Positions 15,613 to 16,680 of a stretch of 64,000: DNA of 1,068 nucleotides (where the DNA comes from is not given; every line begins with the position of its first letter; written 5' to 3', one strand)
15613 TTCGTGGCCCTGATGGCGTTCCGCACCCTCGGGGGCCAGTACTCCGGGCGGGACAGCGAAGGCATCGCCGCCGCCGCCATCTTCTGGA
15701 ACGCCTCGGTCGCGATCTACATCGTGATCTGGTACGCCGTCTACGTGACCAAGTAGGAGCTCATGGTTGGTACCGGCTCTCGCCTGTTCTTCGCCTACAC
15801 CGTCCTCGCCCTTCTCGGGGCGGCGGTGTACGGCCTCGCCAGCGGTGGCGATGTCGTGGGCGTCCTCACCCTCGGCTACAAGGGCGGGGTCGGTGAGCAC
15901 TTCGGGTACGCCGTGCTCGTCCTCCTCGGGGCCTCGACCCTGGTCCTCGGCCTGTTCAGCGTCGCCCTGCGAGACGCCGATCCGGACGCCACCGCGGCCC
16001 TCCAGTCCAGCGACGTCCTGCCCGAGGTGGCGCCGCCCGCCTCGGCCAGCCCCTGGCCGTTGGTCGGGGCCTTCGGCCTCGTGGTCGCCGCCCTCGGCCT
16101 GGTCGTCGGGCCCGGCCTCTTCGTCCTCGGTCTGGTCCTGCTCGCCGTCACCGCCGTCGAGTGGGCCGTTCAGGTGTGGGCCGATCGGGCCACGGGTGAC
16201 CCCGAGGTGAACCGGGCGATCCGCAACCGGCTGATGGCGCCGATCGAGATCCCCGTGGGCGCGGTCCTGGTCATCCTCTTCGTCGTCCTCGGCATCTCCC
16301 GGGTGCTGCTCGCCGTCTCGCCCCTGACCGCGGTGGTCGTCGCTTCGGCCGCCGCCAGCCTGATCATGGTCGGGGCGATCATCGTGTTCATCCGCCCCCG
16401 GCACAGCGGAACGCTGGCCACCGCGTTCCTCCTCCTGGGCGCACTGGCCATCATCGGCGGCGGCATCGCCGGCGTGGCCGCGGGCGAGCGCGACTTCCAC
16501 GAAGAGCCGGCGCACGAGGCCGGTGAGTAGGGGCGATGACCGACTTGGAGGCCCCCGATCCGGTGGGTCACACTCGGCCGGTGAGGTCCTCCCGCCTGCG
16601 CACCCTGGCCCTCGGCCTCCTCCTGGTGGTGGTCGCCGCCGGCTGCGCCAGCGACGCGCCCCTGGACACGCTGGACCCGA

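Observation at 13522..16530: Ligand-less CoxI paralog, divergent CoxIII paralog and unknown 6-TM protein inserted between ctaB and the true caa3 oxidase genes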

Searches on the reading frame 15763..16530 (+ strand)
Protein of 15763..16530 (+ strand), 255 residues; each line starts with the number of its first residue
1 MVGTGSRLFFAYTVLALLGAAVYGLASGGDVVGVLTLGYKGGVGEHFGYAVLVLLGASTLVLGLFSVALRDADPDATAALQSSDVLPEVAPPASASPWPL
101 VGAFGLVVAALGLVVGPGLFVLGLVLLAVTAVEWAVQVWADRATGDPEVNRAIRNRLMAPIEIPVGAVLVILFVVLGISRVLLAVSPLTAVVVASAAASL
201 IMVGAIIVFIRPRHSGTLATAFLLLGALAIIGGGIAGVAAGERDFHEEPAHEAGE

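Call 8: search_protein_families(library=pfam, proteins=[window:15763-16530:+], max_evalue=0.01)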
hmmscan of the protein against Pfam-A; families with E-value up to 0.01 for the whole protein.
window:15763-16530:+ (255 aa): 1 family
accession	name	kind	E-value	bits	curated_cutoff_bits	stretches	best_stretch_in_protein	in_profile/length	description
PF24396.1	DUF7541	-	0.0026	18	28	1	93-129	12-49/120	Family of unknown function (DUF7541)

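Call 11: search_protein_families(library=ncbifam, proteins=[window:15763-16530:+], max_evalue=0.01)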
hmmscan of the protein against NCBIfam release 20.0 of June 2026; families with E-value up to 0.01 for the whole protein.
window:15763-16530:+ (255 aa): 0 families

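Call 30: find_homologous_proteins(query=window:15763-16527:+, max_evalue=0.001)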
Query window:15763-16527:+ (255 aa): 400 proteins with E <= 0.001 among 8000 candidates; the best 120 are listed.
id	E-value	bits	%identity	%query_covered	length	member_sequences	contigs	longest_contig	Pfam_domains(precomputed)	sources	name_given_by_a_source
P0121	8.3e-148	509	100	100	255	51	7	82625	-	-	-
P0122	6.1e-134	463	90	100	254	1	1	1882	-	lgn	-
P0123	2.8e-131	454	87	100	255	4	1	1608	-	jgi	jgi:hypothetical protein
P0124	6.2e-130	450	87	100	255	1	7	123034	-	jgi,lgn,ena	jgi:hypothetical protein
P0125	7.4e-125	433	83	100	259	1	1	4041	-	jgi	jgi:hypothetical protein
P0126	7.8e-123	427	84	100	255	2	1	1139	-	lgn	-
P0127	1.8e-101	357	72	100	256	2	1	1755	-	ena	-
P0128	3.1e-101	356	97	73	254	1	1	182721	-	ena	-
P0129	1.1e-99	351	70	100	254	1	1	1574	-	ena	-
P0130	4.6e-99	349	75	100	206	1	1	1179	-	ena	-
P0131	1.7e-98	347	68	100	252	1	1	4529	-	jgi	jgi:hypothetical protein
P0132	5.5e-98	345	69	100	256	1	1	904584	-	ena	-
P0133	7.6e-98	345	68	100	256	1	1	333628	-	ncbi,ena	-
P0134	1.6e-97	344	68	100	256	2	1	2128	-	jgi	jgi:hypothetical protein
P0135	3.3e-96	340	67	100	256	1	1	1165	-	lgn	-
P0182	9.5e-66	240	55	100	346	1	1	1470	PF13473.13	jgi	jgi:plastocyanin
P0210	4.4e-61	225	48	100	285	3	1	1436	PF12270.14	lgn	-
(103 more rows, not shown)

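Call 40: predict_structure(alignment_id=A2)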
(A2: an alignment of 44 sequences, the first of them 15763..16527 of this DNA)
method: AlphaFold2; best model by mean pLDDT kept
length: 255 residues; sequences in the alignment: 44
mean_pLDDT: 73.7   pTM: 0.53
mean pLDDT of the five models: 73.7, 71.0, 66.7, 62.4, 56.6
residues with pLDDT >= 90: 14; 70-90: 156; 50-70: 71; < 50: 14
segments of 3 or more residues with pLDDT < 50: 246-255
pLDDT, mean of each block of 10 residues (from residue 1): 70 87 90 89 83 82 75 56 52 67 83 80 86 82 78 81 75 71 72 77 72 66 68 66 50 40
secondary structure, 60 per line:
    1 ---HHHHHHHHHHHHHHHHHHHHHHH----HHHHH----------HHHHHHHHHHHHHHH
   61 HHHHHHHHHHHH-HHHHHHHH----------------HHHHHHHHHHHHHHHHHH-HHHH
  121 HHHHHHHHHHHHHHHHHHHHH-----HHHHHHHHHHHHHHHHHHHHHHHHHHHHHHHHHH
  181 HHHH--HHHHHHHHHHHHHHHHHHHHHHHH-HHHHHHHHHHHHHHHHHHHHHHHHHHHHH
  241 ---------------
elements in order: H4-26 H31-35 H46-72 H74-81 H98-115 H117-141 H147-184 H187-210 H212-240

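Call 43: search_solved_structures(query=A2, max_evalue=10, show_alignments=3)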
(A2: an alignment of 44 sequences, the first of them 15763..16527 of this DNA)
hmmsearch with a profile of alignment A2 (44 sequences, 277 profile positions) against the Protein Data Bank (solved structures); distinct sequences matched with E-value up to 10: 29.
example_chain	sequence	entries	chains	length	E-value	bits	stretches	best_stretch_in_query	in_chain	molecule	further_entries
8qah_A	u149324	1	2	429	8.2e-14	54.6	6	204-262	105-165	sc-CC-8-58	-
8qag_A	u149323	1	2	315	2.1e-05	27.1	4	216-263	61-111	sc-CC-6-95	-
8qai_A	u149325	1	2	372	0.00053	22.4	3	211-267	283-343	sc-CC-7-LI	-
9wcx_m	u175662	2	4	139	0.01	18.2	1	31-129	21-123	Cytochrome c oxidase polypeptide 4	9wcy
5cwq_A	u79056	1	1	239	0.047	16.1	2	210-270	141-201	Designed helical repeat protein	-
7o37_c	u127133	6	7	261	0.091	15.1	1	92-134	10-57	Cytochrome c oxidase subunit 3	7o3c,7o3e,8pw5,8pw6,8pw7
9i6f_C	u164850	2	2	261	0.13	14.6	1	92-134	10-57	Cytochrome c oxidase subunit 3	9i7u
5z62_C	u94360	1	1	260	0.14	14.5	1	92-134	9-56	Cytochrome c oxidase subunit 3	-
5dge_p1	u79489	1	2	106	0.18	14.2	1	225-258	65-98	60S acidic ribosomal protein P1-alpha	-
4v6i_Bt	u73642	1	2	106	0.21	13.9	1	225-258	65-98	60S acidic ribosomal protein rpP11 (P1)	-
7jro_c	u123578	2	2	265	0.24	13.8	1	94-130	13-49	COX3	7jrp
5j4z_BC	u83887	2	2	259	0.25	13.7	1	93-134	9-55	Cytochrome c oxidase subunit 3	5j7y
1v54_C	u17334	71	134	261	0.26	13.6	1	92-134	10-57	Cytochrome c oxidase polypeptide III | Cytochrome c oxidase subunit 3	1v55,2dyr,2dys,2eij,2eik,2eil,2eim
1occ_C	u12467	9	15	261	0.26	13.6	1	92-134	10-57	CYTOCHROME C OXIDASE | Cytochrome c oxidase subunit 3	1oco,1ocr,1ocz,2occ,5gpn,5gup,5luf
5xdx_C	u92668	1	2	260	0.28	13.5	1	92-134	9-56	Cytochrome c oxidase subunit 3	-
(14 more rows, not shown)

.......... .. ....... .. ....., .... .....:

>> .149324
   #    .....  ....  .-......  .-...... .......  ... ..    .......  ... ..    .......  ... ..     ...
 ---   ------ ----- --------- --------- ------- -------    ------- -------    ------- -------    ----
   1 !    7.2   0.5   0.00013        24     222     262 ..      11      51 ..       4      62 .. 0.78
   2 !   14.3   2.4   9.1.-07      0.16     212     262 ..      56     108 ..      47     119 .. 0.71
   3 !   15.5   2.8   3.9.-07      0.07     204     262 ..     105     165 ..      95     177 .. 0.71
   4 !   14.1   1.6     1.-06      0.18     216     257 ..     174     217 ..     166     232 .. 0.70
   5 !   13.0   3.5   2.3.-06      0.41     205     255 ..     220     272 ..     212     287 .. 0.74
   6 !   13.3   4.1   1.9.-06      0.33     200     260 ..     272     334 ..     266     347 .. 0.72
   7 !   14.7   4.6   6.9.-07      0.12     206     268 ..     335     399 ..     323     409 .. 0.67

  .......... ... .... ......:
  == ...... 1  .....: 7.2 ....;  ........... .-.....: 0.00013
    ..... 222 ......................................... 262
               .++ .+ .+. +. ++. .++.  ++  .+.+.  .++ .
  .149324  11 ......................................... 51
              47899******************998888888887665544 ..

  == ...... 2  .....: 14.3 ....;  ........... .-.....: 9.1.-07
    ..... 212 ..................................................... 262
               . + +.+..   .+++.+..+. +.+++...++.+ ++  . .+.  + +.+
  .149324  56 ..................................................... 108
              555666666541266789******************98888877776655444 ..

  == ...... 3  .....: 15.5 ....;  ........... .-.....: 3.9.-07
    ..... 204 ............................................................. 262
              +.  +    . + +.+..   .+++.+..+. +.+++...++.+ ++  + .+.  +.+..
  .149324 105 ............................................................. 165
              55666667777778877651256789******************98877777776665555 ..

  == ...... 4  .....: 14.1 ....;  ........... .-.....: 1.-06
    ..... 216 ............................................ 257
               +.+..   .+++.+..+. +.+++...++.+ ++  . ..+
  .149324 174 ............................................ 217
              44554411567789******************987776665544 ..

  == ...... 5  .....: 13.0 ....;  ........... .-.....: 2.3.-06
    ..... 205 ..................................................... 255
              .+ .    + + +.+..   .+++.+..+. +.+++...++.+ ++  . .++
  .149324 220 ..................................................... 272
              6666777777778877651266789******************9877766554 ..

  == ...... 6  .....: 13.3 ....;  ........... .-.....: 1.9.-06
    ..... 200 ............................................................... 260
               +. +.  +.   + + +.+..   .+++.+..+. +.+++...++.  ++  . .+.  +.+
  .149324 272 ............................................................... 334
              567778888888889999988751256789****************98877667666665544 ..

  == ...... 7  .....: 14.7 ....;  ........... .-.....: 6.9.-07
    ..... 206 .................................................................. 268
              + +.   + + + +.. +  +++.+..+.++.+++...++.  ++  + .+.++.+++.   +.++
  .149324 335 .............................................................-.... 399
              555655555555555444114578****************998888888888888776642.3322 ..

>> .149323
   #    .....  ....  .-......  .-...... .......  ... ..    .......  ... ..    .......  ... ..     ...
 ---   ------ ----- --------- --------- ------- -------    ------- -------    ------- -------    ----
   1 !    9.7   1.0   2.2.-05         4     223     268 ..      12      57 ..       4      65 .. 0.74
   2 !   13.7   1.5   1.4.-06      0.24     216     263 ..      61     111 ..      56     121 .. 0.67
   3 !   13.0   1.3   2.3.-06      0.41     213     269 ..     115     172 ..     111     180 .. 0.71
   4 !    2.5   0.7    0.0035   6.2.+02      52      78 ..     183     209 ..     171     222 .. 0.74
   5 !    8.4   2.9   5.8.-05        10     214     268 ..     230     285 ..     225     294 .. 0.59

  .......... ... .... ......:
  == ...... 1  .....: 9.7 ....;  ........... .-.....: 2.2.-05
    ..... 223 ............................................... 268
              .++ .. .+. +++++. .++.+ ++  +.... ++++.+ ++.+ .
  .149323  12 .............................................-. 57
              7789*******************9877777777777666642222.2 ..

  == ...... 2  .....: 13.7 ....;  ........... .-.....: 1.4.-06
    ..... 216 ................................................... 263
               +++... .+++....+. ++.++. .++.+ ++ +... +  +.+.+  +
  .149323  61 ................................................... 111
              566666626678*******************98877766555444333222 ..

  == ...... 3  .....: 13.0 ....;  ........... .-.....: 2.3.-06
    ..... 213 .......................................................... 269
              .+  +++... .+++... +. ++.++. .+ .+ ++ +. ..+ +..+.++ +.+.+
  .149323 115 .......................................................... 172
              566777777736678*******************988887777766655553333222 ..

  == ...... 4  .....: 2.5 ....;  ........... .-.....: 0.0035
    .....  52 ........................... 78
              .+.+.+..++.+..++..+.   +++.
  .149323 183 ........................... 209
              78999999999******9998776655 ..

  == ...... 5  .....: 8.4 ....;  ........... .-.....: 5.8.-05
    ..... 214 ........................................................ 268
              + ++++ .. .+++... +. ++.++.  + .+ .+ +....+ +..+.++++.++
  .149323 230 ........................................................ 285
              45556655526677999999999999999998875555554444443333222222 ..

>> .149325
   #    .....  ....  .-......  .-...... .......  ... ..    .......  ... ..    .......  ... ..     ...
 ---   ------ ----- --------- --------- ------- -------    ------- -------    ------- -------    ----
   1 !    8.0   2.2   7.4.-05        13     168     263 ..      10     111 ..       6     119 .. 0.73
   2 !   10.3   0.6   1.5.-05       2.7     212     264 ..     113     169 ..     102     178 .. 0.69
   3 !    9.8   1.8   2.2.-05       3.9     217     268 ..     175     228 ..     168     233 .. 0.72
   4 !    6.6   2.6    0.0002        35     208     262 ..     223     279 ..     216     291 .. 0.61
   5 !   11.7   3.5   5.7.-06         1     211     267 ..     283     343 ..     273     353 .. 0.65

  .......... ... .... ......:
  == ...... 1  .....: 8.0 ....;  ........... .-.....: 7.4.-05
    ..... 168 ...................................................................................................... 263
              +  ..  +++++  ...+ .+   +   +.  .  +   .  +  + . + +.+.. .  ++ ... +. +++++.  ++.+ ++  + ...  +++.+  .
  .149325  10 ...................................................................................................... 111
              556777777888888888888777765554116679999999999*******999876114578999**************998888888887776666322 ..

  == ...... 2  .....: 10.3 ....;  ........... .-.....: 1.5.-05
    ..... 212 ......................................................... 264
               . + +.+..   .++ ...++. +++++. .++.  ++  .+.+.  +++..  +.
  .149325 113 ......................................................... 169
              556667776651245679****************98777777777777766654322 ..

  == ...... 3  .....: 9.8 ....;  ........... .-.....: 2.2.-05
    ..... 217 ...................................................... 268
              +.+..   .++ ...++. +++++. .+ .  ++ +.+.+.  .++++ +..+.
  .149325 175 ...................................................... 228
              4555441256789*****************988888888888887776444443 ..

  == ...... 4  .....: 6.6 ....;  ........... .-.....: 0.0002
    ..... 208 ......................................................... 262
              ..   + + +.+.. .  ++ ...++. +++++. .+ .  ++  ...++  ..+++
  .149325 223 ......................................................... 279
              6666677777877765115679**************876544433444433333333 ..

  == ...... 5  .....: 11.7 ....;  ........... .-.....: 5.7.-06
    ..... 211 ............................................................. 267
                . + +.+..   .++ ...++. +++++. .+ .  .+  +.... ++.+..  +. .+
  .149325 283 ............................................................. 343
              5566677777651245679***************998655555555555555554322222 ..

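Call 46: fold_search(model_id=the predicted structure, library=pdb)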
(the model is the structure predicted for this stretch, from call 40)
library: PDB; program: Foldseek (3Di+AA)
matches with E <= 10: 80; with E <= 0.001: 0
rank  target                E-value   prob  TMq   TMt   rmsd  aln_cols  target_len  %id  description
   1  6hwh_S                5.1e-02  1.00  0.26  0.44   9.5       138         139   22  Structure of a functional obligate respiratory supercomplex from Mycobacterium smegmatis (released 2018-11-07)
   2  7ate_C                1.2e+00  0.11  0.18  0.18  23.6       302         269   12  Cytochrome c oxidase structure in P-state (released 2021-12-01)
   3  4zkh_B                2.0e+00  0.13  0.18  0.25  17.4       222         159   12  Crystal structure of the PmFTN variant E44Q soaked in iron (overnight) (released 2015-09-30)
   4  4zkh_A                2.2e+00  0.11  0.16  0.23  18.0       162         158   14  Crystal structure of the PmFTN variant E44Q soaked in iron (overnight) (released 2015-09-30)
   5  4zkw_D                2.5e+00  0.09  0.15  0.22  17.5       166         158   14  Crystal structure of the PmFTN variant E44Q soaked in iron (45 min) (released 2015-09-30)
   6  4ism_A                2.6e+00  0.08  0.16  0.23  18.2       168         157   15  Crystal structure of ferritin from Pseudo-nitzschia multiseries soaked with zinc (released 2013-03-20)
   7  8jr9_R                2.9e+00  0.10  0.24  0.24  13.8       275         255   12  Small molecule agonist (PCO371) bound to human parathyroid hormone receptor type 1 (PTH1R) (released 2023-08-02)
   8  8rt9_F                2.9e+00  0.06  0.17  0.16  27.9       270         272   15  Stalk complex full-length structure (TrwJ/VirB5-TrwI/VirB6) from the fully-assembled R388 type IV secretion system det (released 2024-06-19)
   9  8rtd_L                3.1e+00  0.06  0.17  0.17  25.0       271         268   15  Stalk-Arches-IMC structure from the fully-assembled R388 type IV secretion system determined by cryo-EM. (released 2024-06-19)
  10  4itt_F                3.4e+00  0.09  0.18  0.25  17.1       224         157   12  Crystal structure of iron soaked (5 min) ferritin from Pseudo-nitzschia multiseries (released 2013-03-20)
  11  4itw_C                3.4e+00  0.08  0.15  0.22  18.4       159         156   14  Anaerobic crystal structure of iron soaked (75 min) ferritin from Pseudo-nitzschia multiseries (released 2013-03-20)
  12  5ok9_B                3.5e+00  0.08  0.18  0.19  18.3       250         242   14  CH1 chimera of human 14-3-3 sigma with the HSPB6 phosphopeptide in a conformation with swapped phosphopeptides (released 2017-10-11)
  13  4p1n_A                3.7e+00  0.08  0.15  0.19  16.6       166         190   14  Crystal structure of Atg1-Atg13 complex (released 2014-05-07)
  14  4zlw_A                3.8e+00  0.09  0.18  0.24  13.1       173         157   13  Crystal structure of the PmFTN variant E130A soaked in iron (overnight) (released 2015-09-30)
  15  4zl5_F                3.8e+00  0.08  0.18  0.24  17.0       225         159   11  Crystal structure of the PmFTN variant E44H soaked in iron (45 min) (released 2015-09-30)
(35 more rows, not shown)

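Call 47: search_protein_families(library=pfam, alignment_id=A2, max_evalue=0.1)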
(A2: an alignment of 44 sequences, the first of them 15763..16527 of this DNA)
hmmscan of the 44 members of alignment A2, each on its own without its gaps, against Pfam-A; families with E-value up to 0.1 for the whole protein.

A. member 1, window:15763-16527:+ (255 aa): 1 family
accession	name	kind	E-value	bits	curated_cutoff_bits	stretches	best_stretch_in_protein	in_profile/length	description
PF24396.1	DUF7541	-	0.0026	18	28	1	93-129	12-49/120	Family of unknown function (DUF7541)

B. families by the number of members that match (of 44 scanned): 19 families
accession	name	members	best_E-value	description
PF12270.13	Cyt_c_ox_IV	11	2.8e-06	Cytochrome c oxidase subunit IV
PF24396.1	DUF7541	9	0.00064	Family of unknown function (DUF7541)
PF20664.2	DUF6814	5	6.5e-05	Family of unknown function (DUF6814)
PF03348.21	Serinc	5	0.006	Serine incorporator (Serinc)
PF11239.13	DUF3040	4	0.0041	Protein of unknown function (DUF3040)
PF03595.22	SLAC1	3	0.00054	Voltage-dependent anion channel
PF13567.11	DUF4131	3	0.0022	Domain of unknown function (DUF4131)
PF10812.13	DUF2561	3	0.0045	Protein of unknown function (DUF2561)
PF25627.1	Polyoma_VP2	3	0.013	Polyomaviruses capsid protein VP2 family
PF23711.1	DUF7156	2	0.039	Family of unknown function (DUF7156)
PF21827.1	New_glue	1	0.0005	New glue protein family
PF02554.20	CstA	1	0.0015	Carbon starvation protein CstA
PF01456.22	Mucin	1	0.0028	Mucin-like glycoprotein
PF14256.11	YwiC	1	0.0074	YwiC-like protein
PF01277.22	Oleosin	1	0.013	Oleosin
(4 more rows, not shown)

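Call 66: search_protein_representatives(alignment_id=A2)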
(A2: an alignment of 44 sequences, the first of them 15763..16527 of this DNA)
Query: 44 sequences, 277 profile positions. Proteins with E-value up to 0.001 (for the whole library): 1264; up to 1e-10: 739; up to 1e-30: 279. The best 150 are listed.
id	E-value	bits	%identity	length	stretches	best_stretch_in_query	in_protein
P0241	1.6e-106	371.9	-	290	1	1-265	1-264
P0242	2.1e-98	345.3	-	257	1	1-257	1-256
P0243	1.0e-97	343.0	-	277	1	1-270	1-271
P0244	2.2e-97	341.9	-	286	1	1-265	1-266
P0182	1.1e-95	336.4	-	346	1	1-254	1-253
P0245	2.6e-95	335.1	-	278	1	1-256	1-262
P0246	5.3e-94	330.8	-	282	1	1-262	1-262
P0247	3.1e-93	328.3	-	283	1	1-259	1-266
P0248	1.1e-92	326.5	-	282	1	1-256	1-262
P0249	1.0e-91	323.3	-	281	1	1-259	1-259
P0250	5.3e-91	321.0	-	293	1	1-272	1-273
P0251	6.1e-91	320.8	-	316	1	1-261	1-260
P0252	6.6e-91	320.7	-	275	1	1-261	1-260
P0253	1.1e-89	316.7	-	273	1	1-262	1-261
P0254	1.1e-86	306.9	-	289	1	1-263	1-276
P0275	3.1e-69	249.6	-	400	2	1-258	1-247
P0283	2.8e-66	239.9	-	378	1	2-264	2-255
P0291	6.6e-64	232.1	-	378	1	1-262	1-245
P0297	1.5e-61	224.4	-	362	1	1-256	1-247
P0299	4.3e-61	222.9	-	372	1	1-262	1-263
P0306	1.2e-59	218.2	-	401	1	1-269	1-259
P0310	9.4e-59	215.2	-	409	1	1-261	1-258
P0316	9.2e-58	212.0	-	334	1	1-252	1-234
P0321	6.4e-57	209.2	-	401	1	1-259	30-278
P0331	2.2e-55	204.2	-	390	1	44-254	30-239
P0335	3.5e-55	203.5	-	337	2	46-256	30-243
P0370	1.4e-49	185.1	-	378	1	1-264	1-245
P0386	2.0e-47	178.0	-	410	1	28-215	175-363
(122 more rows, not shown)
